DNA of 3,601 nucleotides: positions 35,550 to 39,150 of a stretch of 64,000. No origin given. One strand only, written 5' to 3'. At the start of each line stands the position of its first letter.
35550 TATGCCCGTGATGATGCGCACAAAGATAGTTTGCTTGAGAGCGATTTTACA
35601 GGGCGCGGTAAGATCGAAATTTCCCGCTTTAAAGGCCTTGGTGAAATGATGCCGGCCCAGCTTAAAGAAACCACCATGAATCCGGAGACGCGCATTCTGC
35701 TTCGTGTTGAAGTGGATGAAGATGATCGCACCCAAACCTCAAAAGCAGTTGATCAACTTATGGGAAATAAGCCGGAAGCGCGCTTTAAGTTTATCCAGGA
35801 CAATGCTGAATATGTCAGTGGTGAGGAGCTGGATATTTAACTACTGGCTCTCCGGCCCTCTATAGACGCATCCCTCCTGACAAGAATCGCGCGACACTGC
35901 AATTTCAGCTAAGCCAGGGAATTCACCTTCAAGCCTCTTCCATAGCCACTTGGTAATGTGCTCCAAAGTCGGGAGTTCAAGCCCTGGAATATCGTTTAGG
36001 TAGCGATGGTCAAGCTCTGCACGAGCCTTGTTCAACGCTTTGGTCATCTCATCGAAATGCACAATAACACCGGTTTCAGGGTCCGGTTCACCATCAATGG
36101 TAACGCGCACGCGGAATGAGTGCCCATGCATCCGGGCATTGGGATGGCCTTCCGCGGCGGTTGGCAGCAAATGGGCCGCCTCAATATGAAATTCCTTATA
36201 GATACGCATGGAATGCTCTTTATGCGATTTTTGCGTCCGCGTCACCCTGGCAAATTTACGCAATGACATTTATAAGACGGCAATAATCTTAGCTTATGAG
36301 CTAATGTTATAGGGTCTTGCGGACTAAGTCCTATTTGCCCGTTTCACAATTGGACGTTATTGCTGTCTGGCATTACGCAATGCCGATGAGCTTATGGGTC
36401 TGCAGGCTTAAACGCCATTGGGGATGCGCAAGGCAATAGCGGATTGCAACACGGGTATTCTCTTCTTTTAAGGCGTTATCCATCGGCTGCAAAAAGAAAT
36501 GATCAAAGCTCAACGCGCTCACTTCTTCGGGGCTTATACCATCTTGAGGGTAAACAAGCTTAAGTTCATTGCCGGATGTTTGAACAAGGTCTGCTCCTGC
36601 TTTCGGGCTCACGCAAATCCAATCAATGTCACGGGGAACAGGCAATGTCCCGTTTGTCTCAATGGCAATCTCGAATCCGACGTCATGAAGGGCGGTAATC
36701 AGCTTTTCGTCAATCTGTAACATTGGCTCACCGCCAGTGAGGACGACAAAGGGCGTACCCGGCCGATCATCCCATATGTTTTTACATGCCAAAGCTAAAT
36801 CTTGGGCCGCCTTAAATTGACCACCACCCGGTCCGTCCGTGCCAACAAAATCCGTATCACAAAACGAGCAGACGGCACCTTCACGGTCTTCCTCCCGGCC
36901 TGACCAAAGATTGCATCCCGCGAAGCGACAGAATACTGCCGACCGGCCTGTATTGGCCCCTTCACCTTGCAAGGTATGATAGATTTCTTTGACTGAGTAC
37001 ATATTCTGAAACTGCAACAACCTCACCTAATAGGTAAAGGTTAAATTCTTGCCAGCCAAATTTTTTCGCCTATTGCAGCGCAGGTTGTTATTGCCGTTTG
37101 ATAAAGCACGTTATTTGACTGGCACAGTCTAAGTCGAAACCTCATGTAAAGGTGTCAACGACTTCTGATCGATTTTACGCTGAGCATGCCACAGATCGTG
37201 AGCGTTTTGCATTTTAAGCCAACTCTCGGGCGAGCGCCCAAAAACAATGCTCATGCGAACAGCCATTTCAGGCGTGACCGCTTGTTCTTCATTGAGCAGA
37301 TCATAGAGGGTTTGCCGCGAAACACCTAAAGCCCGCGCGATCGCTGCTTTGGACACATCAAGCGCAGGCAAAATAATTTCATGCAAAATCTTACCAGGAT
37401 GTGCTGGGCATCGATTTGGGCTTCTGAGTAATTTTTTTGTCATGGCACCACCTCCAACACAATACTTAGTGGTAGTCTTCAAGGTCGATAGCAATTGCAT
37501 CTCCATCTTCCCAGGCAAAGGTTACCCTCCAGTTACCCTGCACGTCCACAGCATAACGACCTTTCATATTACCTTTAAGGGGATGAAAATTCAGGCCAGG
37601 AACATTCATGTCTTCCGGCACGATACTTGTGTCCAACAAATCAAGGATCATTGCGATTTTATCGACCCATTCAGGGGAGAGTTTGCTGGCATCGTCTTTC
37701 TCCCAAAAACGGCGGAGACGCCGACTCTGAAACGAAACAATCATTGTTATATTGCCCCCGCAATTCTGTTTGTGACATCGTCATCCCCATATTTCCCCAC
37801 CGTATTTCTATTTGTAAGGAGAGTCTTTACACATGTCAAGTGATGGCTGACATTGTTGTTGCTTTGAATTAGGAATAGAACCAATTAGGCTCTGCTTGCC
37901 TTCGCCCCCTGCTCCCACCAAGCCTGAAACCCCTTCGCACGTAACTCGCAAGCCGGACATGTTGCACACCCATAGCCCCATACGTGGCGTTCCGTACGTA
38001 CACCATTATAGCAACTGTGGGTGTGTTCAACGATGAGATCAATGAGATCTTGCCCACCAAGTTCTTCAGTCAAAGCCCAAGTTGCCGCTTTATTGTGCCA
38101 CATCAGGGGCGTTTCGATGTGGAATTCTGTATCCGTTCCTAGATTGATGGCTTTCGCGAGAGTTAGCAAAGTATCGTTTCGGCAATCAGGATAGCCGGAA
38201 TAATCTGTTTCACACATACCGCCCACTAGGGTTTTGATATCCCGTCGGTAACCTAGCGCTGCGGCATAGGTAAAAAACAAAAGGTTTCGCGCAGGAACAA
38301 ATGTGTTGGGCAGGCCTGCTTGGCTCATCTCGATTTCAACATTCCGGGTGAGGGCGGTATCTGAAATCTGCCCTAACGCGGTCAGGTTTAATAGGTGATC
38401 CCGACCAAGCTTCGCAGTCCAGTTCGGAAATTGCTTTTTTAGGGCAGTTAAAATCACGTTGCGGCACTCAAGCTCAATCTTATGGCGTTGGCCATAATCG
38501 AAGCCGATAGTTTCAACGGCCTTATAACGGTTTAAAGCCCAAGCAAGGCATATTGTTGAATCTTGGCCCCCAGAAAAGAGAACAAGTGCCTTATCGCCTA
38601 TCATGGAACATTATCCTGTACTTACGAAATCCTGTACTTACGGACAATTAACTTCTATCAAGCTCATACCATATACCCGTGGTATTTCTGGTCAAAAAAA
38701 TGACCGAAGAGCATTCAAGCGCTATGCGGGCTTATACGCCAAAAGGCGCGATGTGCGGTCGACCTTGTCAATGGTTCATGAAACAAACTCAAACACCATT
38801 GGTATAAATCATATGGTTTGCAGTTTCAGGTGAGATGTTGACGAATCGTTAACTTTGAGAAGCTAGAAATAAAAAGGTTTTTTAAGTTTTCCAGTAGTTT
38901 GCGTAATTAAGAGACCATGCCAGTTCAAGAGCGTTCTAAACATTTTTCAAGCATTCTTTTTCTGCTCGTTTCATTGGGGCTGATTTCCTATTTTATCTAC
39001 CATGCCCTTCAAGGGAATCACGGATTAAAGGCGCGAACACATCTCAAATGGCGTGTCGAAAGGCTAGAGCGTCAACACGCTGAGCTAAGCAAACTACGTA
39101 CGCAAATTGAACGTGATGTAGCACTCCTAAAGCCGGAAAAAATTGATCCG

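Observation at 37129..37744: higB-higA toxin-antitoxin pair inserted inside the queuosine-precursor operon queC-[higBA]-queE-queD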

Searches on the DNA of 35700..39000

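Call 51: search_rna_families(source=window, start=35700, end=39000, threshold=evalue, max_evalue=5)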
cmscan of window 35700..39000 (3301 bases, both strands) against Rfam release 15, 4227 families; matches with E-value up to 5: 0.
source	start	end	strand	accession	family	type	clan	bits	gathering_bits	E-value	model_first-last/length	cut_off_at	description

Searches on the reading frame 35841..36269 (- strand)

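Call 3: search_protein_families(library=pfam, proteins=[window:35841-36269:-], max_evalue=0.01)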
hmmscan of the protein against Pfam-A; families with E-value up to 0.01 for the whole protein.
window:35841-36269:- (142 aa): 1 family
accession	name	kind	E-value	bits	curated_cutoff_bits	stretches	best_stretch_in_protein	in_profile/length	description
PF01242.24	PTPS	-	3.9e-29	101.5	22.4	1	23-138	2-120/121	6-pyruvoyl tetrahydropterin synthase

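Call 4: search_protein_families(library=ncbifam, proteins=[window:35841-36269:-], max_evalue=0.01)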
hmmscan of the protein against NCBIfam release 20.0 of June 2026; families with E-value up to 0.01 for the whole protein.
window:35841-36269:- (142 aa): 3 families
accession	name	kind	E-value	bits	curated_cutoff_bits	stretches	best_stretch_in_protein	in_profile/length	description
TIGR03367.1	queuosine_QueD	equivalog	1.2e-23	83.3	89.25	1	23-114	2-91/92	6-carboxytetrahydropterin synthase QueD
TIGR00039.1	6PTHBS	subfamily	2.1e-23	82.9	125.5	1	21-140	2-123/124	6-pyruvoyl tetrahydropterin synthase/6-carboxytetrahydropterin synthase family protein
TIGR03112.1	6_pyr_pter_rel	hypoth_equivalog_domain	0.00019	21.7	69.35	1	44-116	19-89/113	6-pyruvoyl tetrahydropterin synthase-related domain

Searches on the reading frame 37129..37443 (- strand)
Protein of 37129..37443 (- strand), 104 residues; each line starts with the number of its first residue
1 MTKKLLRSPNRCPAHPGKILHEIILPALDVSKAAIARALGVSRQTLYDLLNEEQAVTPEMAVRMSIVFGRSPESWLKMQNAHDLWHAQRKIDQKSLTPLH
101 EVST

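Call 3: search_protein_families(library=pfam, proteins=[window:37129-37443:-], max_evalue=0.01)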
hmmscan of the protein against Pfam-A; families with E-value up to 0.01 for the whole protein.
window:37129-37443:- (104 aa): 9 families
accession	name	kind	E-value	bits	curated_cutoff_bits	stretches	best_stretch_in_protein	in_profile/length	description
PF01381.28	HTH_3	-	1.7e-08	34.8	23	1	27-73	7-53/55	Helix-turn-helix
PF13560.12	HTH_31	-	8.2e-05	23.3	27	1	29-73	14-59/64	Helix-turn-helix domain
PF04218.19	CENP-B_N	-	8.6e-05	22.6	21.2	1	31-55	24-48/53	CENP-B N-terminal DNA-binding domain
PF15943.11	YdaS_toxin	-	0.00053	20.2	30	1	31-63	10-42/65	Bacterial toxin YdaS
PF13384.12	HTH_23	-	0.00065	19.9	24.6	1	29-51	17-39/50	Homeodomain-like domain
PF02796.21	HTH_7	-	0.0014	19.2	23.8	1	31-47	23-39/45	Helix-turn-helix domain of resolvase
PF13551.12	HTH_29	-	0.0021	18.6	28.1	1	30-52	12-35/64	Winged helix-turn helix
PF13518.12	HTH_28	-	0.0029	18.1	25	1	24-52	6-35/52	Helix-turn-helix domain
PF13309.12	HTH_22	-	0.0098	16.3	29.6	0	33-51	45-63/63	HTH domain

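Call 4: search_protein_families(library=ncbifam, proteins=[window:37129-37443:-], max_evalue=0.01)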
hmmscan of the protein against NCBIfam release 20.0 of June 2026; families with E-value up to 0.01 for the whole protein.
window:37129-37443:- (104 aa): 2 families
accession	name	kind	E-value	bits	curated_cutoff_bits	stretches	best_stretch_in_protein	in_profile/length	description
TIGR02607.1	antidote_HigA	equivalog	8.1e-28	96.1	47.7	1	12-89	3-80/81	HigA family addiction module antitoxin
NF003162.0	PRK04140.1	equivalog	0.0087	15.1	263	1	28-70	138-180/317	transcriptional regulator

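Call 19: search_solved_structures(query=window:37129-37443:-, max_evalue=0.01, show_alignments=2)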
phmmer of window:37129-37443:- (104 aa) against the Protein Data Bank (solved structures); distinct sequences matched with E-value up to 0.01: 12.
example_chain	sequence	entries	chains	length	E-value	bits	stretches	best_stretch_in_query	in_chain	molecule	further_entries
6f8s_A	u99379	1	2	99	3.3e-15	59.5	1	12-90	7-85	XRE family transcriptional regulator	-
6f8h_A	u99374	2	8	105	4.3e-15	59.2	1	12-90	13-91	XRE family transcriptional regulator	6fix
3cec_A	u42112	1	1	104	5.6e-15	58.8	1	13-90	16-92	Putative antidote protein of plasmid maintenance system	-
2icp_A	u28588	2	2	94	2.8e-14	56.6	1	15-96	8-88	antitoxin higa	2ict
7csv_A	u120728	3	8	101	1.2e-13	54.5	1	12-87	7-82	HTH cro/C1-type domain-containing protein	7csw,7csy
6jpi_A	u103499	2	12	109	1.5e-13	54.2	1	12-87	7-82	HTH cro/C1-type domain-containing protein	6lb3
3trb_A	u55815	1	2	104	1.4e-10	44.7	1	11-94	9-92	Virulence-associated protein I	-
2eby_A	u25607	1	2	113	3.1e-10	43.6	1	8-91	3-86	Putative HTH-type transcriptional regulator ybaQ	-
4mcx_A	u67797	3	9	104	1.2e-09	41.7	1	14-96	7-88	Antidote protein | Antitoxin HigA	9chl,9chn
6chv_A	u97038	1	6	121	1.7e-09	41.2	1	14-96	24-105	Antitoxin HigA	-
4mct_A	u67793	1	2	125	2e-09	41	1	14-96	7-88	Antidote protein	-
6cf1_A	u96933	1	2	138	2.5e-09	40.7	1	14-96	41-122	Antitoxin HigA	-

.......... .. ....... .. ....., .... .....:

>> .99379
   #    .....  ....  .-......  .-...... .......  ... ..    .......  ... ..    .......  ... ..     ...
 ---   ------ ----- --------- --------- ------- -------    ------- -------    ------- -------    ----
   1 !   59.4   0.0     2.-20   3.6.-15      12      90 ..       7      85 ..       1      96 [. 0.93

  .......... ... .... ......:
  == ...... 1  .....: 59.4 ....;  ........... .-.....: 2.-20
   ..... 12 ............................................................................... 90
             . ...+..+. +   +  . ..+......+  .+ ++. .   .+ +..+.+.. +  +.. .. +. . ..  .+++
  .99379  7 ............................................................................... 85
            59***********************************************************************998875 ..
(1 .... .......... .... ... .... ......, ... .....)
